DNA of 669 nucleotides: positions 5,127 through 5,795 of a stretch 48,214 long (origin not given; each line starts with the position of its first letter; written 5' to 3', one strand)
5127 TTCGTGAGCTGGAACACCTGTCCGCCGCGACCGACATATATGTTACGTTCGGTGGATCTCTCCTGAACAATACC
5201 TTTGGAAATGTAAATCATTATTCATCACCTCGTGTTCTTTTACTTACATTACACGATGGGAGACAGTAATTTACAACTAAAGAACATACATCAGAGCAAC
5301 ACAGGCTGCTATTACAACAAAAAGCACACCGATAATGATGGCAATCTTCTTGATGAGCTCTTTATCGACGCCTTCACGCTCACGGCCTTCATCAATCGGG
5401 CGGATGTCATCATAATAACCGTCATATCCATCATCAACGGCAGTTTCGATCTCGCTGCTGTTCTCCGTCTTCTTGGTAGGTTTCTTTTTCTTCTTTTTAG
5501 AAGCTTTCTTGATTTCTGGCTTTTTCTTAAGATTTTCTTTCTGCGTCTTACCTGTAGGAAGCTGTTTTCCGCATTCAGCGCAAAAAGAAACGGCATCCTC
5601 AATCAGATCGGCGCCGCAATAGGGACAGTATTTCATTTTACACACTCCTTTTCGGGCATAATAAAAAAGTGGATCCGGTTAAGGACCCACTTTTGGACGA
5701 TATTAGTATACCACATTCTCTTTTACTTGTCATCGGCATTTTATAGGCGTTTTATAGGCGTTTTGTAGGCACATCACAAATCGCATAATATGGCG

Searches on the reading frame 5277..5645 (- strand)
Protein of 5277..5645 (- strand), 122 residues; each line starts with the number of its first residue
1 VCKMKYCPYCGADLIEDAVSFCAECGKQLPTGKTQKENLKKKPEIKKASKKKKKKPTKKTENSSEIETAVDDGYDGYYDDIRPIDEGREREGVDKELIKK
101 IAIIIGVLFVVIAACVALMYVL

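Call 11: search_protein_families(library=pfam, proteins=[window:5277-5645:-], max_evalue=0.01)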
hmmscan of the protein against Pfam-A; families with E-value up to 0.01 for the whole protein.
window:5277-5645:- (122 aa): 8 families
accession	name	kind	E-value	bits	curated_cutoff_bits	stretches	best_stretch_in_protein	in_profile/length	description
PF13248.11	Zn_ribbon_3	-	1.1e-07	31.5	27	1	4-29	2-26/26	zinc-ribbon domain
PF13240.11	Zn_Ribbon_1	-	4.4e-05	23.6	25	1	6-29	1-23/23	zinc-ribbon domain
PF24460.1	DUF7575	-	0.00081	19.1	28.5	1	7-29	6-27/28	Domain of unknown function (DUF7575)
PF12773.13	DZR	-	0.00091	19.8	27.3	1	5-31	13-36/45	Double zinc ribbon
PF24463.1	DUF7577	-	0.0013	18.8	28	1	6-30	4-27/27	Domain of unknown function (DUF7577)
PF14149.11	YhfH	-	0.0031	17.8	27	0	4-26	13-35/37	YhfH-like protein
PF22400.1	DUF6980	-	0.0062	17.2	27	0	18-36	51-69/99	Domain of unknown function (DUF6980)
PF19498.4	DUF6033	-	0.0069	16.7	25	1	19-72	107-157/205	Protein of unknown function (DUF6033)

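Call 57: search_protein_families(library=phrogs, proteins=[window:5277-5645:-], max_evalue=0.001)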
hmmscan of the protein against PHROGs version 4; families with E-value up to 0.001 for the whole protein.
window:5277-5645:- (122 aa): 1 family
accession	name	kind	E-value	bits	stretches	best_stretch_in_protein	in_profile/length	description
phrog_4852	-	unknown function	0.00072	20.3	1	3-54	12-64/194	-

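Call 58: search_protein_families(library=ncbifam, proteins=[window:5277-5645:-], max_evalue=0.001)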
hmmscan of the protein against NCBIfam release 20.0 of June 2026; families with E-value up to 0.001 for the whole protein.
window:5277-5645:- (122 aa): 2 families
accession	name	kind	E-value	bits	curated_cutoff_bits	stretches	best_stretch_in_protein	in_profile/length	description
NF049953.1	ribbon_DG_selen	exception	8.1e-05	22.6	130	1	3-50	4-50/172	zinc ribbon-containing (seleno)protein DG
TIGR00270.2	TIGR00270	equivalog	0.00015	21.6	110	1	19-101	23-98/159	multiprotein bridging factor aMBF1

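Call 65: search_solved_structures(query=window:5277-5645:-, max_evalue=1)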
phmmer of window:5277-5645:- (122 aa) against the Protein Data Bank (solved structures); distinct sequences matched with E-value up to 1: 7.
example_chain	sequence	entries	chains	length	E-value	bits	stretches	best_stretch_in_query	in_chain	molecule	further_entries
7oik_A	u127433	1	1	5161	0.016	18.6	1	7-49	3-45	E3 ubiquitin-protein ligase RNF213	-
9i1i_A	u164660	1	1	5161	0.016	18.6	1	7-49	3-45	E3 ubiquitin-protein ligase RNF213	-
6seh_C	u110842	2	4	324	0.14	15.5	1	12-62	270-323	Structure-specific endonuclease subunit SLX1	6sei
1y14_A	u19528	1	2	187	0.33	14.4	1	36-97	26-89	DNA-directed RNA polymerase II 32 kDa polypeptide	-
7r81_l1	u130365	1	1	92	0.43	14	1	6-50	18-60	Ribosomal protein L37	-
7olc_Lj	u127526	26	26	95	0.62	13.5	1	6-49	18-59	Ribosomal protein L37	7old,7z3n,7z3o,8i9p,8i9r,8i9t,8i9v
2ox4_A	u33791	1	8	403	0.88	13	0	44-96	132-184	Putative mandelate racemase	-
